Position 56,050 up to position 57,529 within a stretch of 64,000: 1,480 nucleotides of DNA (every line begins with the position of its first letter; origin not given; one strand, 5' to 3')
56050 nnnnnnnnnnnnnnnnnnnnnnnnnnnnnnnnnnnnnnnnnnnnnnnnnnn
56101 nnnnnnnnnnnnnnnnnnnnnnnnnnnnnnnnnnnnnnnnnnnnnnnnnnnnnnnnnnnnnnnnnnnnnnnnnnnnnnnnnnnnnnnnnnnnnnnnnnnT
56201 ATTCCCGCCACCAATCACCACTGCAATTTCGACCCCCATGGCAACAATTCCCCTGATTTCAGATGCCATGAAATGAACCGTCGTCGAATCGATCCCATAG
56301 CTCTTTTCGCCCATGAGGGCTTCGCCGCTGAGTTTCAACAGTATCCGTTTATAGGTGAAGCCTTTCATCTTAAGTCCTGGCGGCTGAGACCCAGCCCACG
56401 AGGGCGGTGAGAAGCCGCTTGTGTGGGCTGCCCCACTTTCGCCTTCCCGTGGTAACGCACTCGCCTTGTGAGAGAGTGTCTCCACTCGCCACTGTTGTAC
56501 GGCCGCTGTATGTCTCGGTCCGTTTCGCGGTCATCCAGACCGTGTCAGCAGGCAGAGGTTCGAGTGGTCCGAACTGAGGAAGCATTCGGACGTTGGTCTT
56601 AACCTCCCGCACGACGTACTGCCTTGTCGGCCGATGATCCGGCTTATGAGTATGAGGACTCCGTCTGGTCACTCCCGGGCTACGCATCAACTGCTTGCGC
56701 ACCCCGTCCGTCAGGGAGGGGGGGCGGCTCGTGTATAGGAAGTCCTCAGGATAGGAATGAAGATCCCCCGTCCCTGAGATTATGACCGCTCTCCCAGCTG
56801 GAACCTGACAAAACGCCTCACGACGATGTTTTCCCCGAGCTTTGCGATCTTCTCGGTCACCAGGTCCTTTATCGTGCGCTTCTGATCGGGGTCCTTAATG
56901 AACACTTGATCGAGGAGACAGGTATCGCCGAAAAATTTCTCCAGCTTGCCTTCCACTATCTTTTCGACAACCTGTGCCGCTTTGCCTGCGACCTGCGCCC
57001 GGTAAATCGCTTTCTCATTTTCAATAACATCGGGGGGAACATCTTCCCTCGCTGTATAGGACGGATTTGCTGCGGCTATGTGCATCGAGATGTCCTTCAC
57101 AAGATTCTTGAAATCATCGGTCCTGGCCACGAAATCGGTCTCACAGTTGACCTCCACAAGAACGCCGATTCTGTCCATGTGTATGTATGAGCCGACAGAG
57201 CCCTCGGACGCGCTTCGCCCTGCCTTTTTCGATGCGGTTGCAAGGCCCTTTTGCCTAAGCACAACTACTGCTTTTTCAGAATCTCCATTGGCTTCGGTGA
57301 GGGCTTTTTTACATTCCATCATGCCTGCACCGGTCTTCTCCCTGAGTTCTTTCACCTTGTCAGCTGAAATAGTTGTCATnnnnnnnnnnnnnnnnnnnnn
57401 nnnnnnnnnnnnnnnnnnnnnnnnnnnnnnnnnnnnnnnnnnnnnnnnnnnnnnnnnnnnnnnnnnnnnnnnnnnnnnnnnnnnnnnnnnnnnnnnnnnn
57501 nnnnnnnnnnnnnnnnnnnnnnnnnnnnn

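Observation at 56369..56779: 411-nt GC-rich, multiply hairpinned non-coding insert splitting the conserved tsf-pyrH junction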

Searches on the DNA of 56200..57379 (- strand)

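Call 5: search_rna_families(source=window, start=56200, end=56950, threshold=evalue, max_evalue=10, show_alignments=3)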
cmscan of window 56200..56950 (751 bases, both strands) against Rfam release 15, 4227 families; matches with E-value up to 10: 5.
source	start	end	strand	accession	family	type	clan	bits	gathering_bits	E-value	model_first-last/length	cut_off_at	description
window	56474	56728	-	RF02033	HEARO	Gene;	-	38.7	83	2.2e-06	1-211/211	no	HNH endonuclease-associated RNA and ORF (HEARO) RNA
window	56307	56326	-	RF01356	CRISPR-DR28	Gene; CRISPR;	-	16.1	35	7.5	1-24/24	no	CRISPR RNA direct repeat element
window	56301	56317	-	RF03156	L31-Firmicutes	Cis-reg; leader;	CL00118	15.2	33.3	2.1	1-32/32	no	L31-Firmicutes ribosomal protein leader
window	56753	56803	+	RF01310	sR7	Gene; snRNA; snoRNA; CD-box;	-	15.1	37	0.79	1-57/57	no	Small nucleolar RNA sR7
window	56842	56869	+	RF00052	lin-4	Gene; miRNA;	-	14.5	40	7.5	1-80/80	no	lin-4 microRNA precursor family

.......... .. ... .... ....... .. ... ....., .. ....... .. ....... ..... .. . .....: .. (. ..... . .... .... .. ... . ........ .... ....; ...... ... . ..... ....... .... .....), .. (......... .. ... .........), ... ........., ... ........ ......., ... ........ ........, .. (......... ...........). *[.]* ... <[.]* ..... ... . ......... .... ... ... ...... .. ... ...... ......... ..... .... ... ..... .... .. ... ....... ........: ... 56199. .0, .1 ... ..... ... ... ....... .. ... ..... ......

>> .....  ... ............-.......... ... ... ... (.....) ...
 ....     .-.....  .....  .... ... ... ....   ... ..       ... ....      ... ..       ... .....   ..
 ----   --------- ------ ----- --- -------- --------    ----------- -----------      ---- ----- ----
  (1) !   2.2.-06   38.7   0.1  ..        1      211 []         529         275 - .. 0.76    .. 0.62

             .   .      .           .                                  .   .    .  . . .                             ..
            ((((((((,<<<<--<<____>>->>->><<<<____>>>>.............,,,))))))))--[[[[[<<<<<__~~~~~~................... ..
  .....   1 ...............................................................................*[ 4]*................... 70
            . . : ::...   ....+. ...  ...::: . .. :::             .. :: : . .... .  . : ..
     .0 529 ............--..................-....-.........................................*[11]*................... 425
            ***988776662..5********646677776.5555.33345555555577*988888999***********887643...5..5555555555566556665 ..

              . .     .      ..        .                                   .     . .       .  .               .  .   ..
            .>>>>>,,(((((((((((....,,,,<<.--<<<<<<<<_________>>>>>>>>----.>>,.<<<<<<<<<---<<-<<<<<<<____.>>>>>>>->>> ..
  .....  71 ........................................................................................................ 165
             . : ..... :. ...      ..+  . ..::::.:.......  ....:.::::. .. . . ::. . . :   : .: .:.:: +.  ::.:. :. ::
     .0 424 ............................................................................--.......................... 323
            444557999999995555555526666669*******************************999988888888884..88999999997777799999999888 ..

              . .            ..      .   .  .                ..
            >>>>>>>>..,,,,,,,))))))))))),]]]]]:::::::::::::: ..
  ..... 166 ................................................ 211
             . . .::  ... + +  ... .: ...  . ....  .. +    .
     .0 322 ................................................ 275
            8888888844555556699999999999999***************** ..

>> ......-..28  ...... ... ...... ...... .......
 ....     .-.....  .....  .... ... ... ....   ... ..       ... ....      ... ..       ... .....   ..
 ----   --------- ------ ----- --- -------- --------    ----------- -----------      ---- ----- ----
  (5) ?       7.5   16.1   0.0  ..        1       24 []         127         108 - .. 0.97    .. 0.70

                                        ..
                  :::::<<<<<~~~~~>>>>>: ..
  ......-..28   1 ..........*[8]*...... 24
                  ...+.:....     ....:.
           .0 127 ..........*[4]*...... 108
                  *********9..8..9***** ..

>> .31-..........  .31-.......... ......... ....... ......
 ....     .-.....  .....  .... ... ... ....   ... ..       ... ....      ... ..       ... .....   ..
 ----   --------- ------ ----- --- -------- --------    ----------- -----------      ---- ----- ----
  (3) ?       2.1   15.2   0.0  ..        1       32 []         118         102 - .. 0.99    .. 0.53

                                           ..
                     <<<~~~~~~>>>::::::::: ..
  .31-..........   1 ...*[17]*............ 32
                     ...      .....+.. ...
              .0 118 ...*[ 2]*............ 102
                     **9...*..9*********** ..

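Call 52: search_rna_families(sources=[L105, L110, L116, L098, L131, L133, L128, L125], threshold=evalue, max_evalue=0.01, show_alignments=2)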
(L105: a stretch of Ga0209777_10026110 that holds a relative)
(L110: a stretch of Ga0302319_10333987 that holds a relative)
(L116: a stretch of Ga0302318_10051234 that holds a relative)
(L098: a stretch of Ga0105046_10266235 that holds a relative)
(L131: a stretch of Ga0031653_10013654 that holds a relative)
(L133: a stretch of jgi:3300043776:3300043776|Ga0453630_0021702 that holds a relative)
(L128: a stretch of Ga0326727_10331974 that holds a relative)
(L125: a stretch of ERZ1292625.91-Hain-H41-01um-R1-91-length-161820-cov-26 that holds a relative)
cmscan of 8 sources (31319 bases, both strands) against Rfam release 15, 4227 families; matches with E-value up to 0.01: 7.
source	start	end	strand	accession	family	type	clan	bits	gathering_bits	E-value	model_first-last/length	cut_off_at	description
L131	107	373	+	RF02033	HEARO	Gene;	-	92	83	9.9e-18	1-211/211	no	HNH endonuclease-associated RNA and ORF (HEARO) RNA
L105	134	387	+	RF02033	HEARO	Gene;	-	75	83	1.4e-13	1-211/211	no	HNH endonuclease-associated RNA and ORF (HEARO) RNA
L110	1249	1510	+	RF02033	HEARO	Gene;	-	74.2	83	2.2e-13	1-211/211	no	HNH endonuclease-associated RNA and ORF (HEARO) RNA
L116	595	857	+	RF02033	HEARO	Gene;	-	67.7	83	8e-12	1-211/211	no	HNH endonuclease-associated RNA and ORF (HEARO) RNA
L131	2081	2289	+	RF02033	HEARO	Gene;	-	59.4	83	8.6e-10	1-211/211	no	HNH endonuclease-associated RNA and ORF (HEARO) RNA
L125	6578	6835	+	RF02033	HEARO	Gene;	-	58.2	83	1.7e-09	1-211/211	no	HNH endonuclease-associated RNA and ORF (HEARO) RNA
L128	518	782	+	RF02033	HEARO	Gene;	-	34.3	83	0.0011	1-211/211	no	HNH endonuclease-associated RNA and ORF (HEARO) RNA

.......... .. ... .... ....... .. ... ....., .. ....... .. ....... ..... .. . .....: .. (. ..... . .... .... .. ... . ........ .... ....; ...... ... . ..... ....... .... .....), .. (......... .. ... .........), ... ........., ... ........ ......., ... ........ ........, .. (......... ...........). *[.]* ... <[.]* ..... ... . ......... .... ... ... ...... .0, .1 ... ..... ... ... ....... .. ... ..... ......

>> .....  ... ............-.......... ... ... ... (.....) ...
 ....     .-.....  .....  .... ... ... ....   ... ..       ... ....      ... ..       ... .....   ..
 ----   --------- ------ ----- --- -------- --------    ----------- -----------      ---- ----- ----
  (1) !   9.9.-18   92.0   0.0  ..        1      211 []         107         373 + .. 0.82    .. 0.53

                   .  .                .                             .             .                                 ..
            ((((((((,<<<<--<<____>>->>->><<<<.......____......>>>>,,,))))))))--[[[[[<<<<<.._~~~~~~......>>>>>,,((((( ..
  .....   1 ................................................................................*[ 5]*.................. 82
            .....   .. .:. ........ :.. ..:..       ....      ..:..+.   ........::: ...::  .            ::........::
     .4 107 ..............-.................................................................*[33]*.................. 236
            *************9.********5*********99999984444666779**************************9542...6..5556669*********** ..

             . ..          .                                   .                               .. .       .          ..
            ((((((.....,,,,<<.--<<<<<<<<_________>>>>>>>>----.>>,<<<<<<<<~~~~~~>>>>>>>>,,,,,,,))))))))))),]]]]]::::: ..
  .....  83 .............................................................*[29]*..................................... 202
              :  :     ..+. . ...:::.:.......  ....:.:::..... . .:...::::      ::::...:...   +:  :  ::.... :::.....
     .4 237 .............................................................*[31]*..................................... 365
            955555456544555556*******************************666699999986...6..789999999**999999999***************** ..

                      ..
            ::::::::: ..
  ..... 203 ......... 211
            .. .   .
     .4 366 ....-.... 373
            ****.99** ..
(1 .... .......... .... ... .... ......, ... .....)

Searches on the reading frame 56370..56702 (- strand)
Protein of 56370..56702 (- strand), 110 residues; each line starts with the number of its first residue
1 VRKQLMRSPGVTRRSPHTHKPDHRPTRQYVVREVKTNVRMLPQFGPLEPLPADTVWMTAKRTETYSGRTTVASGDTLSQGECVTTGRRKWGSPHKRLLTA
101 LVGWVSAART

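Call 35: search_protein_families(library=pfam, proteins=[window:56370-56702:-], max_evalue=0.01)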
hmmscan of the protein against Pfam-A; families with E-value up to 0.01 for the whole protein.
window:56370-56702:- (110 aa): 0 families

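Call 59: find_homologous_proteins(query=window:56370-56702:-, max_evalue=0.001)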
Query window:56370-56702:- (110 aa): 1 proteins with E <= 0.001 among 3 candidates.
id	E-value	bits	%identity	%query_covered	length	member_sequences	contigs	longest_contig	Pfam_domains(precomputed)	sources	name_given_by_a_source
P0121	8.4e-61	221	99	91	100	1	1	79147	-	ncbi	ncbi:MAG: hypothetical protein ABSA46_05055 [Thermodesulfovibrionales bacterium]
